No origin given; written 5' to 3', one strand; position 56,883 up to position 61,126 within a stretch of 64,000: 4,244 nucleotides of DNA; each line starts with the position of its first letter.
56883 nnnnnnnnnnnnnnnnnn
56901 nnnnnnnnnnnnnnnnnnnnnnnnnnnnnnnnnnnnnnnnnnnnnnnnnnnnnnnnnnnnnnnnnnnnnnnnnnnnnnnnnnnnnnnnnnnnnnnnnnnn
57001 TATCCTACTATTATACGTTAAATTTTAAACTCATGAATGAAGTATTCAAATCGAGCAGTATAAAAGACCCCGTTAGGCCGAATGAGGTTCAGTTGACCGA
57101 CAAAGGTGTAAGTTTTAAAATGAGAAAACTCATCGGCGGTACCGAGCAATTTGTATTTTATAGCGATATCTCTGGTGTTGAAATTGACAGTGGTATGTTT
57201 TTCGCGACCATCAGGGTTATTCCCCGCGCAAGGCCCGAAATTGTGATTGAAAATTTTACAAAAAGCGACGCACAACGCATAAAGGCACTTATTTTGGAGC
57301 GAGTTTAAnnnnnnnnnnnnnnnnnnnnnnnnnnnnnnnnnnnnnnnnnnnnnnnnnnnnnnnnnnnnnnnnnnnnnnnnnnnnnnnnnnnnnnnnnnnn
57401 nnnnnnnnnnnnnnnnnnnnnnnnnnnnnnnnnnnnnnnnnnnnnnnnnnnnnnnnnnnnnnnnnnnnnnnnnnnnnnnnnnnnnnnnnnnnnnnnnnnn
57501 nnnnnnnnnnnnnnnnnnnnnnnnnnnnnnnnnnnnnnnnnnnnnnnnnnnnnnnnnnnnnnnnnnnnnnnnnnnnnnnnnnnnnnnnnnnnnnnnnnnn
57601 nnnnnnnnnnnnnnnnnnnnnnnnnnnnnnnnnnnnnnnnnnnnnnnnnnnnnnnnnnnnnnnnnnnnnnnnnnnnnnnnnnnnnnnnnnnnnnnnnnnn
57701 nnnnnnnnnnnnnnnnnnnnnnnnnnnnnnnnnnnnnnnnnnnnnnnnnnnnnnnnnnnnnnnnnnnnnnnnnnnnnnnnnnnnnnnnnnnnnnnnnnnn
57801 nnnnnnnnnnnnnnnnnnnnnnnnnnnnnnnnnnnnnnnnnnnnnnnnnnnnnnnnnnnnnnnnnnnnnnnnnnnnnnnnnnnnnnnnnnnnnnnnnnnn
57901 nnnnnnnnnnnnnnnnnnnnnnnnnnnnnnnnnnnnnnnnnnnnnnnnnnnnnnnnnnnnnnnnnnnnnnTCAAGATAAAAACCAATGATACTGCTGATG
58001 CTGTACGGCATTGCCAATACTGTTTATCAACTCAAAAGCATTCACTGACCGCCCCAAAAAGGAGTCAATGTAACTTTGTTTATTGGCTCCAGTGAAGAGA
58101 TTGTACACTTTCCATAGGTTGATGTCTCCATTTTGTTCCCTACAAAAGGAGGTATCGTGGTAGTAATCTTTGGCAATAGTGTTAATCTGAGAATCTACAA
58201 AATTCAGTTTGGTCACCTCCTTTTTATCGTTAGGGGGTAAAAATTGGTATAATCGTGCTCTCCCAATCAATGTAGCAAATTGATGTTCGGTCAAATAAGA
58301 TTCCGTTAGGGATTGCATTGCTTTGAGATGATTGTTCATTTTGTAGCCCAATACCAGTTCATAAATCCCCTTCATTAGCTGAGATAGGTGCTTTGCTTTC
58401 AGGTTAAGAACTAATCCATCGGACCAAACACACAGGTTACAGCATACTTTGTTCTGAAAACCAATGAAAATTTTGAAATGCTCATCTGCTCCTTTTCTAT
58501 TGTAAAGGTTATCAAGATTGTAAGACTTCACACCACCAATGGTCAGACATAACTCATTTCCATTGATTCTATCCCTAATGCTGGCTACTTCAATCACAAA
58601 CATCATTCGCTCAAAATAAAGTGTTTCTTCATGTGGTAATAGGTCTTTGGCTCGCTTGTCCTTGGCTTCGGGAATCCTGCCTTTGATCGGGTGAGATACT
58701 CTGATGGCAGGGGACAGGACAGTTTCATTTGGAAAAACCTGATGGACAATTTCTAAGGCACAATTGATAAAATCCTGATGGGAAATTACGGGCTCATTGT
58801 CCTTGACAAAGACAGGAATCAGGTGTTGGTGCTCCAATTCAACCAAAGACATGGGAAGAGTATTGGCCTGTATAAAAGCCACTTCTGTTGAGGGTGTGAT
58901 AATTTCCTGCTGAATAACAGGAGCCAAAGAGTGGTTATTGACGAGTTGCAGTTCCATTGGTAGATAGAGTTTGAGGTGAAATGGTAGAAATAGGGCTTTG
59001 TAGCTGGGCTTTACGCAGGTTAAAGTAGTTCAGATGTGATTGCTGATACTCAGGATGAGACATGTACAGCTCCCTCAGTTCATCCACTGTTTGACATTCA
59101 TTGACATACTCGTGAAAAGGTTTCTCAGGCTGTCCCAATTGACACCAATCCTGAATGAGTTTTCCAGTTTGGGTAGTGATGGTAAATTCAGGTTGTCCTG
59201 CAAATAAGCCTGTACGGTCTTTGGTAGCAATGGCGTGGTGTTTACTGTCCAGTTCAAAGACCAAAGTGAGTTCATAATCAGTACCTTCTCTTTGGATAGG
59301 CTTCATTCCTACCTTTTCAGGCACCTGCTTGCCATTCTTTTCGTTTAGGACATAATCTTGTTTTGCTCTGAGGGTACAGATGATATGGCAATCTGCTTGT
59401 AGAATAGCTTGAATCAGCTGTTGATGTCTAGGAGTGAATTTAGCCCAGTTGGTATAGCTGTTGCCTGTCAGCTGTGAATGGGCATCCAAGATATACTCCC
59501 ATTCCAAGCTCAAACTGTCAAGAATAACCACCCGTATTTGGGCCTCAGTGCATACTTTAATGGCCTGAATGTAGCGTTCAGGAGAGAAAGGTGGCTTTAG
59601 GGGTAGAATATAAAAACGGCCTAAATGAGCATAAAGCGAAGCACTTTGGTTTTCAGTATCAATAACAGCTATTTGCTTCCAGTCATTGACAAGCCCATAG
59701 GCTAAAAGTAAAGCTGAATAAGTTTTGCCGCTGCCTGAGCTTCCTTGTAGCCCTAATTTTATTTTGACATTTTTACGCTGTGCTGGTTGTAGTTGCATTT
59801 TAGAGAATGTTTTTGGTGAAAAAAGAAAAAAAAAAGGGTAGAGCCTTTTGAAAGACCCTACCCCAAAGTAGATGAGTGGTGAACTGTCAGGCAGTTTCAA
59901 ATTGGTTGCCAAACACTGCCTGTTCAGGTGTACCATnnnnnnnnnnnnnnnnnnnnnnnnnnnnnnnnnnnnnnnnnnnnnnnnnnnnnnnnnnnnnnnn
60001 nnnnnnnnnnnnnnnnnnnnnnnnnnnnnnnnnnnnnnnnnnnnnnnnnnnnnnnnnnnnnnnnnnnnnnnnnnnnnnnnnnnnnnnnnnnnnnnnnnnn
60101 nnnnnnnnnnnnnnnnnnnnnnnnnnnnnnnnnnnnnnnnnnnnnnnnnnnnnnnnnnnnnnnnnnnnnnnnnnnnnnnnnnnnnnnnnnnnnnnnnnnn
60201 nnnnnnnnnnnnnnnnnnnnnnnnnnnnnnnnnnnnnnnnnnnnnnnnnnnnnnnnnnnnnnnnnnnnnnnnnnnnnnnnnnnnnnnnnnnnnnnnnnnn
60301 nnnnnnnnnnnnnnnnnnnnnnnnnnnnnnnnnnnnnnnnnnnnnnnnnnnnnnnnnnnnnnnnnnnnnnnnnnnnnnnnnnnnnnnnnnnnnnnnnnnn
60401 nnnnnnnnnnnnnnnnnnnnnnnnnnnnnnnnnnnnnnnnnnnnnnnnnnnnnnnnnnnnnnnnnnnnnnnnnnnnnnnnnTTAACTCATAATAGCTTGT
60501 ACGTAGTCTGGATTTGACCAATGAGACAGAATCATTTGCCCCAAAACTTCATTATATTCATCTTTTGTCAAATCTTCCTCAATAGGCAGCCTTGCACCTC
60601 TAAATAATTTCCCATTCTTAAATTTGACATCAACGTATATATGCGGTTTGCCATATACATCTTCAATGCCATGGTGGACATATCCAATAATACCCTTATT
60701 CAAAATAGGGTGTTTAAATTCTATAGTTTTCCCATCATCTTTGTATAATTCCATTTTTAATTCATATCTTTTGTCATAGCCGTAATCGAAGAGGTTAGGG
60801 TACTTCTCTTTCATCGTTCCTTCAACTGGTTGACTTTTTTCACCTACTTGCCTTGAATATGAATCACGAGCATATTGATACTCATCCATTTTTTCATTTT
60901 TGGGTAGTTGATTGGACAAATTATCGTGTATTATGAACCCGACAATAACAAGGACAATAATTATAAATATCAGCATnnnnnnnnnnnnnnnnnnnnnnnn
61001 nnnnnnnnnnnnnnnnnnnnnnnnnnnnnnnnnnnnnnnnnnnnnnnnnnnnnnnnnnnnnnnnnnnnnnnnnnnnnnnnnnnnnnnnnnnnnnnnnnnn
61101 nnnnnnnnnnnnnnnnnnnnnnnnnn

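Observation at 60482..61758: XRE regulator divergent from a membrane-anchored protein + zinc-ribbon tail-anchored protein pair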

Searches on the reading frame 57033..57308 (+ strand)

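Call 3: search_protein_families(library=pfam, proteins=[window:57033-57308:+], max_evalue=0.1)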
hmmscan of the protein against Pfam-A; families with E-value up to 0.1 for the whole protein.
window:57033-57308:+ (91 aa): 1 family
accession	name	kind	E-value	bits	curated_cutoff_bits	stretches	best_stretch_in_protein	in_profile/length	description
PF14470.12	bPH_3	-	0.0032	18.4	23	1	21-87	27-93/95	Bacterial PH domain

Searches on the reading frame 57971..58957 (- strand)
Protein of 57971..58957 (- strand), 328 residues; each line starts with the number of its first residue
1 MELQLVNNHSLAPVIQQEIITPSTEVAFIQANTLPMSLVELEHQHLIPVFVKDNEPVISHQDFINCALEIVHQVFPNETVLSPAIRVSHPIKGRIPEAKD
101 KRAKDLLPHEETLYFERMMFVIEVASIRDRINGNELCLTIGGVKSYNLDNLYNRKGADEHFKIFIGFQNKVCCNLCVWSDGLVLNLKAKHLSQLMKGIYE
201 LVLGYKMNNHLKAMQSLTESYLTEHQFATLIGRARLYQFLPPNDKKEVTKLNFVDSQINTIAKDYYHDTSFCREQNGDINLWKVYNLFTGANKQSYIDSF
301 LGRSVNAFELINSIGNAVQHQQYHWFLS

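Call 3: search_protein_families(library=pfam, proteins=[window:57971-58957:-], max_evalue=0.1)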
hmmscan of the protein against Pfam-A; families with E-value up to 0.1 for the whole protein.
window:57971-58957:- (328 aa): 1 family
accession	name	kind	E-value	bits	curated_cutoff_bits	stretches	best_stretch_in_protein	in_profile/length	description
PF12987.12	DUF3871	-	1.6e-117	392.4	27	1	15-327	7-318/318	Domain of unknown function, B. Theta Gene description (DUF3871)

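Call 6: search_protein_families(library=phrogs, proteins=[window:57971-58957:-], max_evalue=0.1)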
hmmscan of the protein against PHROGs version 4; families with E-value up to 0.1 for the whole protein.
window:57971-58957:- (328 aa): 2 families
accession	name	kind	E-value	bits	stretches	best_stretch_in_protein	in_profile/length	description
phrog_18828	-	unknown function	0.076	13.2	0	244-310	131-197/265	-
phrog_24444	-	unknown function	0.087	13.7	0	219-271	59-111/139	-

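Call 7: search_protein_families(library=padloc, proteins=[window:57971-58957:-], max_evalue=0.1)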
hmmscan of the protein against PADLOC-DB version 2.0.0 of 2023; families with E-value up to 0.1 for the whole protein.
window:57971-58957:- (328 aa): 0 families

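Call 8: search_protein_families(library=ncbifam, proteins=[window:57971-58957:-], max_evalue=0.1)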
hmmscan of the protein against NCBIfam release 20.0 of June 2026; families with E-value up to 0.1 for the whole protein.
window:57971-58957:- (328 aa): 1 family
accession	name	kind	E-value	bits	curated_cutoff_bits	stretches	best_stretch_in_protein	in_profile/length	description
TIGR01295.2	PedC_BrcD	equivalog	0.018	14.9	120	1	129-173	26-70/152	PedC/BrcD family bacteriocin maturation disulfide isomerase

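Call 84: search_dna_similar(query=window:57971-58957:-, collection=phages, mode=protein, max_evalue=0.00001, max_rows=10)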
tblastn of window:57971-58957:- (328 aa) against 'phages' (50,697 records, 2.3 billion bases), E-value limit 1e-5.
Records with a match: 2; places in all: 2; records where one place covers at least 80% of the query: 1.
Best place of each record, by identity: <60% 2.
By first word of the organism name: Bacteriophage 2.
By host as written in the record: - 2.
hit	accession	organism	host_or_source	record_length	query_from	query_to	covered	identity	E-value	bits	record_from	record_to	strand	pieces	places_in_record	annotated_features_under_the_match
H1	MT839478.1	Bacteriophage sp.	human fecal samples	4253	15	328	96%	46.2%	2e-88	293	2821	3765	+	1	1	record has no annotation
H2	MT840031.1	Bacteriophage sp.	human fecal samples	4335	161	328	51%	34.5%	7e-23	104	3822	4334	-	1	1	record has no annotation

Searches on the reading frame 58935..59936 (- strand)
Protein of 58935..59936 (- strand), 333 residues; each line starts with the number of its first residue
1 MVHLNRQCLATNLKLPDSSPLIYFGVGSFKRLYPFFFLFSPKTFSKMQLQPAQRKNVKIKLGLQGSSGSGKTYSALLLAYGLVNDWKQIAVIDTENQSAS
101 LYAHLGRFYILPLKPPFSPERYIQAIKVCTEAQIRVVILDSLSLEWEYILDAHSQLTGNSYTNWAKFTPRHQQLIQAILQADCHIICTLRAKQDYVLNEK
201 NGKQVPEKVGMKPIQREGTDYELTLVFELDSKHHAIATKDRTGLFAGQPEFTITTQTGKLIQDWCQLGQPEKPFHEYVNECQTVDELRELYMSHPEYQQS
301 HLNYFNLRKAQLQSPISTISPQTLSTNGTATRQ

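Call 3: search_protein_families(library=pfam, proteins=[window:58935-59936:-], max_evalue=0.1)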
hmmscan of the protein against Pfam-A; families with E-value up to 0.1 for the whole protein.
window:58935-59936:- (333 aa): 4 families
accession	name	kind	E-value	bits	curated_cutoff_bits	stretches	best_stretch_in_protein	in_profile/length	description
PF13479.12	AAA_24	-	1.1e-13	51.9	27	1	58-246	2-191/195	AAA domain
PF01656.29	CbiA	-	0.001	19.5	25.4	1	65-110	6-51/125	CobQ/CobB/MinD/ParA nucleotide binding domain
PF13401.12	AAA_22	-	0.029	15.1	27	1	64-140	11-91/130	AAA domain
PF20720.3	nSTAND3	-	0.045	13.9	27.2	0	63-96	22-55/155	Novel STAND NTPase 3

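Call 6: search_protein_families(library=phrogs, proteins=[window:58935-59936:-], max_evalue=0.1)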
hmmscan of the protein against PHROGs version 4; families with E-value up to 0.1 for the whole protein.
window:58935-59936:- (333 aa): 4 families
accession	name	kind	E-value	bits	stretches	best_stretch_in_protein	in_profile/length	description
phrog_1366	-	unknown function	4.5e-77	260.6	1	47-293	3-264/307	-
phrog_124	-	DNA, RNA and nucleotide metabolism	1.4e-07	32.2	1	50-199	33-179/382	Sak4-like ssDNA annealing protein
phrog_2666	-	head and packaging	0.06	13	0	61-102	324-365/555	terminase large subunit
phrog_164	-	DNA, RNA and nucleotide metabolism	0.082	12.9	0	68-105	235-271/500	ParA-like partition protein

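Call 7: search_protein_families(library=padloc, proteins=[window:58935-59936:-], max_evalue=0.1)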
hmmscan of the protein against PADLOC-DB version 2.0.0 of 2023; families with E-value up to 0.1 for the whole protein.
window:58935-59936:- (333 aa): 1 family
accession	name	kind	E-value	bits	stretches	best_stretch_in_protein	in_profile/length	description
PDLC04140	mad8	-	0.042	11.4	0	61-103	30-75/314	mads_8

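Call 8: search_protein_families(library=ncbifam, proteins=[window:58935-59936:-], max_evalue=0.1)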
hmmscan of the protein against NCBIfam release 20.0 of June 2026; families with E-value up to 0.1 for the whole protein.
window:58935-59936:- (333 aa): 1 family
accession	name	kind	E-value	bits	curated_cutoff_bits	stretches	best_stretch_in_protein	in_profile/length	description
NF005992.0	PRK08116.1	subfamily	0.09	11.9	189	0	55-94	111-148/269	hypothetical protein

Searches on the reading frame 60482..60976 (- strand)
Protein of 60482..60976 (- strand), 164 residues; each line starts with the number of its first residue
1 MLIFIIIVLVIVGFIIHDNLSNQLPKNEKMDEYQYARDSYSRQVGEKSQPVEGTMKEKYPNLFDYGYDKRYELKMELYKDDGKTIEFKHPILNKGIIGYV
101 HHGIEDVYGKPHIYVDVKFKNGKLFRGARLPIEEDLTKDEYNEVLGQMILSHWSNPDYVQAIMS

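Call 3: search_protein_families(library=pfam, proteins=[window:60482-60976:-], max_evalue=0.1)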
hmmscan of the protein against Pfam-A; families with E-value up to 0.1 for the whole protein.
window:60482-60976:- (164 aa): 1 family
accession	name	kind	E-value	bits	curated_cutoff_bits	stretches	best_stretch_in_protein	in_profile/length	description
PF16118.10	DUF4834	-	0.074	14.4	27.8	1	2-87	7-95/99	Domain of unknown function (DUF4834)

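Call 6: search_protein_families(library=phrogs, proteins=[window:60482-60976:-], max_evalue=0.1)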
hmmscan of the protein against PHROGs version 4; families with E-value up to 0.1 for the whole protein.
window:60482-60976:- (164 aa): 0 families

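Call 7: search_protein_families(library=padloc, proteins=[window:60482-60976:-], max_evalue=0.1)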
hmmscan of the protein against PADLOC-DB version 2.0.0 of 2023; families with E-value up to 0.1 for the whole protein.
window:60482-60976:- (164 aa): 0 families

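Call 8: search_protein_families(library=ncbifam, proteins=[window:60482-60976:-], max_evalue=0.1)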
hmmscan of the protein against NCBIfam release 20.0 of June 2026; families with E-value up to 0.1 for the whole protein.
window:60482-60976:- (164 aa): 0 families

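Call 10: find_homologous_proteins(query=window:60482-60976:-, max_evalue=0.001)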
Query window:60482-60976:- (164 aa): 1 proteins with E <= 0.001 among 21 candidates.
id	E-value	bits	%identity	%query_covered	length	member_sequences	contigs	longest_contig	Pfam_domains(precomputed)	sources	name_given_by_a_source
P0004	1.2e-93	330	91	90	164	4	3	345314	-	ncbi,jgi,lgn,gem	-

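Call 34: search_solved_structures(query=A3, max_evalue=10)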
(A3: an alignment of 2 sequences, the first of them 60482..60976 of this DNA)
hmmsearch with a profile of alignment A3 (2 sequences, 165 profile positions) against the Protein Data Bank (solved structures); distinct sequences matched with E-value up to 10: 2.
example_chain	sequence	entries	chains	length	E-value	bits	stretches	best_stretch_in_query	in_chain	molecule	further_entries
5i8l_A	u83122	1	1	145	0.032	17.8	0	27-69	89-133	Lysozyme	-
5jgh_A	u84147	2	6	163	3.3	11.3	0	40-68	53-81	ARS-binding factor 2, mitochondrial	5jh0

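Call 36: find_related_loci(query=A3, collection=viral_contigs, flank=10000)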
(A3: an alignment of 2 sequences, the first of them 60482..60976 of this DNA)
Query A3 (164 aa) in viral_contigs; peptide patterns used: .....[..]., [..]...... (x = any residue, [..] = any of these).
600 stretches matched a pattern, but none encodes a relative of the query by tblastn (E <= 1e-3).

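Call 38: predict_structure(alignment_id=A3)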
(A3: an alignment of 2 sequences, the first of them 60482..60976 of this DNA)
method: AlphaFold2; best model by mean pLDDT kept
length: 164 residues; sequences in the alignment: 2
mean_pLDDT: 57.7   pTM: 0.45
mean pLDDT of the five models: 57.7, 54.9, 53.8, 52.7, 44.7
residues with pLDDT >= 90: 0; 70-90: 34; 50-70: 84; < 50: 46
segments of 3 or more residues with pLDDT < 50: 39-78
pLDDT, mean of each block of 10 residues (from residue 1): 77 66 52 55 38 43 37 44 54 55 72 73 69 66 64 58 55
secondary structure, 60 per line:
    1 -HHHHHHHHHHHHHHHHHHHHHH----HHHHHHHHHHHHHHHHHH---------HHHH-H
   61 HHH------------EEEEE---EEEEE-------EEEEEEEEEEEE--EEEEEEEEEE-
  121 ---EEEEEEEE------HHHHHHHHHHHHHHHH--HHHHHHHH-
elements in order: H2-23 H28-45 H55-58 H60-63 E76-80 E84-88 E96-107 E110-119 E124-131 H138-153 H156-163

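Call 83: search_dna_similar(query=window:60482-60976:-, collection=phages, mode=protein, max_evalue=0.01, max_rows=10)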
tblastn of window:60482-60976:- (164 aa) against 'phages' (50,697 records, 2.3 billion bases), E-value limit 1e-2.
No match.

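Call 86: search_dna_similar(query=window:60482-60976:-, collection=plasmids, mode=protein, max_evalue=0.01, max_rows=10)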
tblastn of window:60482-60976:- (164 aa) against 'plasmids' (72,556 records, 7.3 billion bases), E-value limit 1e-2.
No match.

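Call 102: fold_search(model_id=the predicted structure, library=viral)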
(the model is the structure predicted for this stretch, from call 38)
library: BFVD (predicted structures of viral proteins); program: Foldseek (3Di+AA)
matches with E <= 10: 1083; with E <= 0.001: 0
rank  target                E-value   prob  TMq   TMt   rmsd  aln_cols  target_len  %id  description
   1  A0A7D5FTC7            2.7e-02  0.75  0.30  0.36  19.1       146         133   14  (no name in the UniProt tables at hand)
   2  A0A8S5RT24            2.8e-02  0.96  0.26  0.22   7.3        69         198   17  ERF superfamily protein [Caudovirales sp. gcode 4]
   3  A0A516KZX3            4.5e-02  0.92  0.21  0.17   5.2        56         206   16  (no name in the UniProt tables at hand)
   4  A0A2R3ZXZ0            7.3e-02  0.90  0.39  0.20  10.3       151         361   13  Uncharacterized protein [Staphylococcus phage phiSA_BS2]
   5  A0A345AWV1            8.7e-02  0.28  0.19  0.26  15.6       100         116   14  (no name in the UniProt tables at hand)
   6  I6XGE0                9.2e-02  0.97  0.29  0.63   2.7        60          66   15  Uncharacterized protein [Burkholderia phage BcepMigl]
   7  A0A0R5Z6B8            9.8e-02  0.16  0.18  0.17  17.5       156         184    8  Envelope glycoprotein [phocid gammaherpesvirus 3]
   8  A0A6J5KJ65            1.1e-01  0.20  0.22  0.18  14.7       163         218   11  Essential recombination function protein [uncultured Caudovirales phage]
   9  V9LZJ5                1.2e-01  0.54  0.34  0.22  12.9       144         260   14  Uncharacterized protein [Vibrio phage VP4B]
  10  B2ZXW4                1.2e-01  0.57  0.23  0.32   8.2        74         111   15  Uncharacterized protein [Ralstonia phage phiRSL1]
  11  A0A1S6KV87            1.4e-01  0.33  0.19  0.29  12.7        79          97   16  Transcriptional regulator protein [Providencia phage vB_PreS_PR1]
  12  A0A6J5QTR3            1.5e-01  0.77  0.26  0.21   6.0        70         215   11  Essential recombination function protein [uncultured Caudovirales phage]
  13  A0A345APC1            1.5e-01  0.44  0.30  0.18   8.4       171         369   13  (no name in the UniProt tables at hand)
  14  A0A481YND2            1.5e-01  0.33  0.21  0.17   6.0        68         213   15  Double-stranded RNA binding motif-containing protein [Pithovirus LCDPAC01]
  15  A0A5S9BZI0            1.5e-01  0.12  0.22  0.16  17.5       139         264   19  Uncharacterized protein [Tenacibaculum phage PTm5]
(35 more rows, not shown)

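Call 107: list_cluster_members(proteins=[window:60482-60973:-, P0004, P0001, P0002, window:61531-61755:+])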
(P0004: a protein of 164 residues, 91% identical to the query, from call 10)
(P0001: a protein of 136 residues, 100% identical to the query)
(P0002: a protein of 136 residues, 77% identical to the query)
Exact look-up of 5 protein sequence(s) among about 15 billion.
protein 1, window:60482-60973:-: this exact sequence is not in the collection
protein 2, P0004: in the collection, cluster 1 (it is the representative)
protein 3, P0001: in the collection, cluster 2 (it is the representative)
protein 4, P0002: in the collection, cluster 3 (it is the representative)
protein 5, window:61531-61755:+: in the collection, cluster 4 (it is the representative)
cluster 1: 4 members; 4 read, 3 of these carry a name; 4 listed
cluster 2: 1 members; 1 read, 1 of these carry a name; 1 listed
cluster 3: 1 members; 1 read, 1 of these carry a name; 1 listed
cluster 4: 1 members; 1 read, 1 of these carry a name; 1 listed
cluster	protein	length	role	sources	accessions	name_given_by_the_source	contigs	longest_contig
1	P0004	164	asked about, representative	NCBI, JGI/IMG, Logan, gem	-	-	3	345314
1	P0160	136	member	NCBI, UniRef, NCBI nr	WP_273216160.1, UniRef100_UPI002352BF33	hypothetical protein [Runella zeae] | hypothetical protein n=1 Tax=Runella zeae TaxID=94255 RepID=UPI002352BF33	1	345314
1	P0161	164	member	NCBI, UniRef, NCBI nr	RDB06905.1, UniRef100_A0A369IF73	hypothetical protein DVG78_06390 [Runella aurantiaca] | Uncharacterized protein n=2 Tax=Runella aurantiaca TaxID=2282308 RepID=A0A369IF73_9BACT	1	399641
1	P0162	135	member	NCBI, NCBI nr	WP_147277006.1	hypothetical protein [Runella aurantiaca]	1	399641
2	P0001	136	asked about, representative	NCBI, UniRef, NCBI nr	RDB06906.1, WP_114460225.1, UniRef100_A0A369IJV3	hypothetical protein [Runella aurantiaca] | Uncharacterized protein n=1 Tax=Runella aurantiaca TaxID=2282308 RepID=A0A369IJV3_9BACT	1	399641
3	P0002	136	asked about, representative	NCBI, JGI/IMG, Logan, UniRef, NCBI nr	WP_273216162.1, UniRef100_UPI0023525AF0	hypothetical protein [Runella zeae] | hypothetical protein n=1 Tax=Runella zeae TaxID=94255 RepID=UPI0023525AF0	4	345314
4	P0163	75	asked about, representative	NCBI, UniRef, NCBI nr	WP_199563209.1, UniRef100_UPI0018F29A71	helix-turn-helix domain-containing protein [Runella aurantiaca] | helix-turn-helix domain-containing protein n=1 Tax=Runella aurantiaca TaxID=2282308 ... | helix-turn-helix transcriptional regulator [Runella aurantiaca]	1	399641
